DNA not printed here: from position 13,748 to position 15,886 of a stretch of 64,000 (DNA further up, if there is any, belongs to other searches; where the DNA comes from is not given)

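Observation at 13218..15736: Intact GlgX/isoamylase-like gene with all GH13 catalytic residues replaced, translationally coupled to TraX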

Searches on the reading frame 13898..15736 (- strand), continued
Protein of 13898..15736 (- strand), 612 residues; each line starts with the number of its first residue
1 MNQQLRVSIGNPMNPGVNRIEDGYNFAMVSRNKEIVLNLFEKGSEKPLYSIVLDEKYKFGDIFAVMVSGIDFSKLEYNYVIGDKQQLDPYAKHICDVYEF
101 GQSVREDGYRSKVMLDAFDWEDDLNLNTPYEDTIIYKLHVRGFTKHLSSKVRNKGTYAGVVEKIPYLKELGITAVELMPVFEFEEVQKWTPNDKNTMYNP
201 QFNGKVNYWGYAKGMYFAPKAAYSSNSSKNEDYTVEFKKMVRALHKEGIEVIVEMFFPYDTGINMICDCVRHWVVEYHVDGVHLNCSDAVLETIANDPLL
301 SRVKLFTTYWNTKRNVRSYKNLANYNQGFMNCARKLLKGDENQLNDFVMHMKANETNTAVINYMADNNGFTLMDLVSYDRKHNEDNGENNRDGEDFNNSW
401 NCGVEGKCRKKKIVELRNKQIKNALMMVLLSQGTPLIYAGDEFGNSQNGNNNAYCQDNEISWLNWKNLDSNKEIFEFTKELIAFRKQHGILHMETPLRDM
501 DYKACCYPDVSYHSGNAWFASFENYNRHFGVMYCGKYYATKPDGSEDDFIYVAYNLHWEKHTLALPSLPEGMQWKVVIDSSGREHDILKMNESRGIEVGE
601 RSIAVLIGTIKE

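Call 79: search_solved_structures(query=window:13898-15736:-, show_alignments=5, max_evalue=1e-70)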
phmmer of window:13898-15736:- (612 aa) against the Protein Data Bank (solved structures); distinct sequences matched with E-value up to 1e-70: 6.
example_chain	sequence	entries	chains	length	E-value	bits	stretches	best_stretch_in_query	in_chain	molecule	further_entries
4j7r_A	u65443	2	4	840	1.3e-78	268.3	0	357-502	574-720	Isoamylase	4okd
9xvi_A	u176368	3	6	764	4.8e-78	266.4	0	281-491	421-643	Isoamylase 1, chloroplastic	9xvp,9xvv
9xve_A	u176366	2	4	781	5.4e-78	266.2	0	281-491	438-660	Isoamylase 1, chloroplastic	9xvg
2vnc_A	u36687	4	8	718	3.3e-77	263.6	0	262-496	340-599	GLYCOGEN OPERON PROTEIN GLGX | Glycogen debranching enzyme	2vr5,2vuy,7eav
7u39_A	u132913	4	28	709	2.1e-76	261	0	263-493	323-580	Glycogen debranching enzyme GlgX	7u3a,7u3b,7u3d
9j60_A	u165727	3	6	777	2.9e-75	257.2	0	289-492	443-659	Isoamylase 1, chloroplastic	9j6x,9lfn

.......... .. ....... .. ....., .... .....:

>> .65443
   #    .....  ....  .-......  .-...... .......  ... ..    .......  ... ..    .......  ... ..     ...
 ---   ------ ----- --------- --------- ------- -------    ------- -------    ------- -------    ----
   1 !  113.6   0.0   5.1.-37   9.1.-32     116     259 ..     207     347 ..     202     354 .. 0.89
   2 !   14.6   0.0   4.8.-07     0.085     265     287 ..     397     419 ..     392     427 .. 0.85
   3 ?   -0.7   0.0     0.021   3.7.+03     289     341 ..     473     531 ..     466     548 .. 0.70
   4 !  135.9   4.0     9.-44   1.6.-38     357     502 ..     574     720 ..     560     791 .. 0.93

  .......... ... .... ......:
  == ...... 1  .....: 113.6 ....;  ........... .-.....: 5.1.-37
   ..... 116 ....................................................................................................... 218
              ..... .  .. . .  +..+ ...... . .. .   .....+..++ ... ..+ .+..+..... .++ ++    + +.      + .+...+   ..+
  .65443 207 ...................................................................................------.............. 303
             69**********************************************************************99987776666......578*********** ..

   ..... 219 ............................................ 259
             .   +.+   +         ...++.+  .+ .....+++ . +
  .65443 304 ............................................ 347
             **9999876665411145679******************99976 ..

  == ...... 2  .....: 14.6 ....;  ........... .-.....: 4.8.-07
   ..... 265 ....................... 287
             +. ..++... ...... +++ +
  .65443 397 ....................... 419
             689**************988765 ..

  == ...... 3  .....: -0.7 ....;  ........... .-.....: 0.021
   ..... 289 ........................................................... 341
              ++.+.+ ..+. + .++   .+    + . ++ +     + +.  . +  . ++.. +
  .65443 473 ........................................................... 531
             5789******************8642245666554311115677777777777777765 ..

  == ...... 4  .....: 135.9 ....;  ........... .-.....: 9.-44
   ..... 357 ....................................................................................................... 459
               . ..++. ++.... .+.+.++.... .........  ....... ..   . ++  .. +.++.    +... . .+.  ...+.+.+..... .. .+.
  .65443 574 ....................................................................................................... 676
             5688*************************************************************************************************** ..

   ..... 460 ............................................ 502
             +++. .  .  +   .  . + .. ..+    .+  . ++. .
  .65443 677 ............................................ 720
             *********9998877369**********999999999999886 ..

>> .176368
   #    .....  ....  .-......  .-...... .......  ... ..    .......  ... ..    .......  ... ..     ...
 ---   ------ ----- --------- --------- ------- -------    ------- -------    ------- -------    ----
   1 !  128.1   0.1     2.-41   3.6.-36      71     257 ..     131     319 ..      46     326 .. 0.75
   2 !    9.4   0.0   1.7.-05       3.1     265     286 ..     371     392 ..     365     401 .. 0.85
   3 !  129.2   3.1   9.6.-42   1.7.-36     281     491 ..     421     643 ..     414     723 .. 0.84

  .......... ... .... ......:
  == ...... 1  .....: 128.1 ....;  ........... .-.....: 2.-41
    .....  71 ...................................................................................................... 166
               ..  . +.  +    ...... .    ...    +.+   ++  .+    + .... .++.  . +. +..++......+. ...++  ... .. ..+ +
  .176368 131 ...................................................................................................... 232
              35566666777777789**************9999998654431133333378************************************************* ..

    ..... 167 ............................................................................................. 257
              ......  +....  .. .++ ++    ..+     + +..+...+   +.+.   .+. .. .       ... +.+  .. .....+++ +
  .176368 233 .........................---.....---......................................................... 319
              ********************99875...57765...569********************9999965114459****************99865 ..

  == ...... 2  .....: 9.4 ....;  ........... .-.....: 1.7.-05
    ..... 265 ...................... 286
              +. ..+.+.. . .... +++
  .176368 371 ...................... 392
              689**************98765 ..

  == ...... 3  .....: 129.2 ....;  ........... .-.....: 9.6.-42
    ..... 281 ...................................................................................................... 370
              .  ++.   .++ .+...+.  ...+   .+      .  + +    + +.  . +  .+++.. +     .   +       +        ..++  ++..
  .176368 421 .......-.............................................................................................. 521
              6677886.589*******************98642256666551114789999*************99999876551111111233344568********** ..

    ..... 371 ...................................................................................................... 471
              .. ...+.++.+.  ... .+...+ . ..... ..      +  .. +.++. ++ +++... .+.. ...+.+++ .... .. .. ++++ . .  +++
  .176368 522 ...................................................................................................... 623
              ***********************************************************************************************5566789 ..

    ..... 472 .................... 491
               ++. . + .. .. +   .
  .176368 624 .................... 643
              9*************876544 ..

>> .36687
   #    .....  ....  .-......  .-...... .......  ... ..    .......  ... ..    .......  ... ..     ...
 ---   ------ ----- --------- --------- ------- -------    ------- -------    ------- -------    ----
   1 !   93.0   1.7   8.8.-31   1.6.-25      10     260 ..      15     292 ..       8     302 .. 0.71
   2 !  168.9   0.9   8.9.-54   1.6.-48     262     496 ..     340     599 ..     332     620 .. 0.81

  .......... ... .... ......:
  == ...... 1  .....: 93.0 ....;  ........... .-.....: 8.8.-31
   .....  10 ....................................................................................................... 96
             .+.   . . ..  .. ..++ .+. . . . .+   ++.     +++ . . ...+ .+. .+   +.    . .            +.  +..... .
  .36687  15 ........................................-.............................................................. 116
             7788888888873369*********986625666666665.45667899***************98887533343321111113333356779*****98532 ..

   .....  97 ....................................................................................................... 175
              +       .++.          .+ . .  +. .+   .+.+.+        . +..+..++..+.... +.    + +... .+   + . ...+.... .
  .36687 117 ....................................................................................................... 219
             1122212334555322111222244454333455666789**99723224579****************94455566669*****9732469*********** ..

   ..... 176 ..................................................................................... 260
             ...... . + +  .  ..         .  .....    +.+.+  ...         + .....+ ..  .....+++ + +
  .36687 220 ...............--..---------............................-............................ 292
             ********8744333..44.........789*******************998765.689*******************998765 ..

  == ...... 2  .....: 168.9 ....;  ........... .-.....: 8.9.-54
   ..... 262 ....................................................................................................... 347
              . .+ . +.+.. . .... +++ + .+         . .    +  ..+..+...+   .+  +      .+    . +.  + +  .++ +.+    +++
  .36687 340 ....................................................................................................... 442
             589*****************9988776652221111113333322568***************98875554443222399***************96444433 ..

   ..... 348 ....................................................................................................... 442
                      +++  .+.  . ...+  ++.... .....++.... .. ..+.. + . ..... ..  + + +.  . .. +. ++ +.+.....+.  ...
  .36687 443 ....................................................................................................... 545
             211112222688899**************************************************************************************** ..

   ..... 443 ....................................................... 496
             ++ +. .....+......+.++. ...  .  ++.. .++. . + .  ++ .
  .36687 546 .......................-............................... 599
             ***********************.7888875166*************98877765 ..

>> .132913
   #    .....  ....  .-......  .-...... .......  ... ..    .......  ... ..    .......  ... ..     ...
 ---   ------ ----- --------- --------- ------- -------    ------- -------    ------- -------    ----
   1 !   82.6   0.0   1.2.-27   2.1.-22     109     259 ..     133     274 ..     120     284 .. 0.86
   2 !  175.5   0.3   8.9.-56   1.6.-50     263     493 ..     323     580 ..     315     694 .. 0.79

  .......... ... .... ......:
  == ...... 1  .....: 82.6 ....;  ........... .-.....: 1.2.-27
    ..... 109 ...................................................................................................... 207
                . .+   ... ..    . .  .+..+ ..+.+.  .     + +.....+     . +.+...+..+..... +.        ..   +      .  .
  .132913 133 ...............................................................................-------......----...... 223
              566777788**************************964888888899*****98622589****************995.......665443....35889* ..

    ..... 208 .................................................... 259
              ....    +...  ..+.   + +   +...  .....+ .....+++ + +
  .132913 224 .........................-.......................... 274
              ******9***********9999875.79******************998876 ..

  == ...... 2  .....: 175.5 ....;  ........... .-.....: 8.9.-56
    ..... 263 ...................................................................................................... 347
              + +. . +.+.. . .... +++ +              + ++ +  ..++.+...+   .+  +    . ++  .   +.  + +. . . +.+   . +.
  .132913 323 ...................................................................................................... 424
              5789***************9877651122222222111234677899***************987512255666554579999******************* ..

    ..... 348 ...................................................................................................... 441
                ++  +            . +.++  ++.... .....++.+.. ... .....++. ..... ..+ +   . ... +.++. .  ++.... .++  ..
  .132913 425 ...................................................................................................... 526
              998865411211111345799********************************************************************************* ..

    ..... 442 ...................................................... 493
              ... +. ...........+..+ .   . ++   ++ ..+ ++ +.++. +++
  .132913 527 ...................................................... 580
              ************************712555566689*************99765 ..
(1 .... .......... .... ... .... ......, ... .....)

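Call 85: list_cluster_members(proteins=[L114:4260-5960:+, L116:4235-6004:+, window:13898-15736:-])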
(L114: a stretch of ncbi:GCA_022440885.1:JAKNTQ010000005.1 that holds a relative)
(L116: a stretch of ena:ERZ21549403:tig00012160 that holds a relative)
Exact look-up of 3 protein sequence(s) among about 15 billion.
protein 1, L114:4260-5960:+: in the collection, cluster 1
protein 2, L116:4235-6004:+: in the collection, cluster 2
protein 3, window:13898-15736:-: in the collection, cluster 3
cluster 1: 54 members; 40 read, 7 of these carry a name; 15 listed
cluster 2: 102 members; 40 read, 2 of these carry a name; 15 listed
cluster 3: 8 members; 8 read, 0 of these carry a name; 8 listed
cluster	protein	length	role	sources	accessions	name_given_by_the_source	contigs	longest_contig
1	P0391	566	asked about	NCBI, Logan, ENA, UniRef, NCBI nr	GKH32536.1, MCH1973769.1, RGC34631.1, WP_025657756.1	alpha-amylase family glycosyl hydrolase [Muricomes sp. OA1] | Glycogen debranching protein n=1 Tax=Hungatella hathewayi TaxID=154046 ... | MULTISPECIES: alpha-amylase family glycosyl hydrolase [Clostridia]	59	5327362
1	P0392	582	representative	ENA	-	-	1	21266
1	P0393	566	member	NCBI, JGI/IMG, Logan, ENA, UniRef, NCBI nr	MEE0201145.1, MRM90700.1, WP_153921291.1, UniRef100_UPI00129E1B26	glycogen debranching protein [Faecalicatena contorta] | alpha-amylase family glycosyl hydrolase n=1 Tax=Faecalicatena contorta TaxID=39482 ... | alpha-amylase family glycosyl hydrolase [Faecalicatena contorta]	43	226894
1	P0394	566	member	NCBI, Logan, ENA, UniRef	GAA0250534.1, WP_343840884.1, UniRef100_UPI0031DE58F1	glycogen debranching protein GlgX [Faecalicatena contorta] | alpha-amylase family glycosyl hydrolase n=1 Tax=Faecalicatena contorta TaxID=39482 ...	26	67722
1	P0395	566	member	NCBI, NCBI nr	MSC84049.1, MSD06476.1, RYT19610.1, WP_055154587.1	glycogen debranching protein [Eubacterium sp. am_0171] | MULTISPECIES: alpha-amylase family glycosyl hydrolase [Clostridia]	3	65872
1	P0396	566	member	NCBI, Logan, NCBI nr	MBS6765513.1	MAG: glycogen debranching protein [Clostridium sp.] | glycogen debranching protein [Clostridium sp.]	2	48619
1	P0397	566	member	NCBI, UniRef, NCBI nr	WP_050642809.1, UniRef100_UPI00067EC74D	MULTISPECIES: alpha-amylase family glycosyl hydrolase [Clostridia] | alpha-amylase family glycosyl hydrolase n=1 Tax=Clostridia TaxID=186801 ...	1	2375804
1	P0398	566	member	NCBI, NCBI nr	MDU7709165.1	MAG: alpha-amylase family glycosyl hydrolase [Clostridium sp.] | alpha-amylase family glycosyl hydrolase [Clostridium sp.]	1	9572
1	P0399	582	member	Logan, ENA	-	-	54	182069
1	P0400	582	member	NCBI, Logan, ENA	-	-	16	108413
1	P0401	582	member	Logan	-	-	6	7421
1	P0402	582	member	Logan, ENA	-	-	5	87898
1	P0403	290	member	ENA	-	-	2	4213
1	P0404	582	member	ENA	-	-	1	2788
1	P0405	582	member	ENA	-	-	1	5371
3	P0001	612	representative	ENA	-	-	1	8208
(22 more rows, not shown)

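Call 86: find_encoding_contigs(protein=P0083, flank=5000, max_places=1)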
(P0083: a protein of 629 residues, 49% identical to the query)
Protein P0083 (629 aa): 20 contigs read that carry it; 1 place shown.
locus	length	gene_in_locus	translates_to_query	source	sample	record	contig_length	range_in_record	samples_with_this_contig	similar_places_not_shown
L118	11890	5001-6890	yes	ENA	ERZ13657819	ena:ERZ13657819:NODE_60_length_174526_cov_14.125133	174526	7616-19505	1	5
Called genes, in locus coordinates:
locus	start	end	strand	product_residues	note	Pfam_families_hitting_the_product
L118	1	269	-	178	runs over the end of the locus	PF04471:Mrr_cat, PF22722:NA-iREase1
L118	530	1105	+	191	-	-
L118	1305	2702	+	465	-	PF03062:MBOAT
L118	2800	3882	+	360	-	PF14286:DHHW (faint)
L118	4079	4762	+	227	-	PF00574:CLP_protease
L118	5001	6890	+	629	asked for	PF00128:Alpha-amylase (faint)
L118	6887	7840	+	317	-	PF14559:TPR_19 (faint)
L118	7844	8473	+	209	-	PF00702:Hydrolase, PF12710:HAD, PF13419:HAD_2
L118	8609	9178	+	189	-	PF00398:RrnaAD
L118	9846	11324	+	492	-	PF04715:, PF00425:Chorismate_bind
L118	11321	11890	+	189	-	PF00117:GATase, PF07722:Peptidase_C26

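Call 87: find_encoding_contigs(protein=P0119, flank=5000, max_places=1)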
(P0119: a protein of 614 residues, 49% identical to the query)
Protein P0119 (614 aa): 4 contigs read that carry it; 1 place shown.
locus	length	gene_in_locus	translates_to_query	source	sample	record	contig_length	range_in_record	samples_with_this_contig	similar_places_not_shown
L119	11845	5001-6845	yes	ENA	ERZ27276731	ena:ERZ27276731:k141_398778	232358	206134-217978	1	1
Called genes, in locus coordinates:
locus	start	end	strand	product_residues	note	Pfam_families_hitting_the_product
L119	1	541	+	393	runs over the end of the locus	PF01743:PolyA_pol, PF12627:PolyA_pol_RNAbd, PF13735:tRNA_NucTran2_2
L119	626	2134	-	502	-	PF00206:Lyase_1, PF10415:FumaraseC_C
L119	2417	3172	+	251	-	PF03372:Exo_endo_phos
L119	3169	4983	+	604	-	PF02463:SMC_N (faint), PF13555:AAA_29 (faint), PF00005:ABC_tran, PF13304:AAA_21 (faint), PF12848:ABC_tran_Xtn, PF00005:ABC_tran, PF16326:ABC_tran_CTD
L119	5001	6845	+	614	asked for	PF00128:Alpha-amylase (weak)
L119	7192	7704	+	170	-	PF09512:ThiW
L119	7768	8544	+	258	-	PF02110:HK, PF01256:Carb_kinase (weak)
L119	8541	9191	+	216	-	PF02581:TMP-TENI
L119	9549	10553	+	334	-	PF00579:tRNA-synt_1b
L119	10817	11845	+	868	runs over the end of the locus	PF00690:Cation_ATPase_N, PF00122:E1-E2_ATPase, PF00702:Hydrolase, PF13246:Cation_ATPase, PF00689:Cation_ATPase_C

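Call 88: find_encoding_contigs(protein=P0089, flank=5000, max_places=1)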
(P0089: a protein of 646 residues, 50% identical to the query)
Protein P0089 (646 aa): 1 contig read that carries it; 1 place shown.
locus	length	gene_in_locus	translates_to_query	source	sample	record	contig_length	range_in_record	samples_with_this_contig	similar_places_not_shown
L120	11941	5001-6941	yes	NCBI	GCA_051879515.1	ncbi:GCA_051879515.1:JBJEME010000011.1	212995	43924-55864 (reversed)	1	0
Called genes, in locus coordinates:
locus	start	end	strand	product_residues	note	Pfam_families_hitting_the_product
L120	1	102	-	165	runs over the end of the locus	PF18988:DUF5721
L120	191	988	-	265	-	PF00528:BPD_transp_1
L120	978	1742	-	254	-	PF00005:ABC_tran, PF02463:SMC_N (faint), PF13304:AAA_21 (faint)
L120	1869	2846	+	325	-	PF01368:DHH, PF02272:DHHA1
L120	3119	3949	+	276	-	PF00574:CLP_protease, PF25145:NfeD1b_N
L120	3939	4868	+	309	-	PF04055:Radical_SAM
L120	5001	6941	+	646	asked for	PF00128:Alpha-amylase (faint)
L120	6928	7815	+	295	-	-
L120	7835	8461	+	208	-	PF00702:Hydrolase, PF12710:HAD (weak), PF13419:HAD_2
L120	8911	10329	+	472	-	PF04715:, PF00425:Chorismate_bind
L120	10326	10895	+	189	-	PF00117:GATase, PF07722:Peptidase_C26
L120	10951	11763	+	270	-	PF00218:IGPS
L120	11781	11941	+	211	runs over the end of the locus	PF00697:PRAI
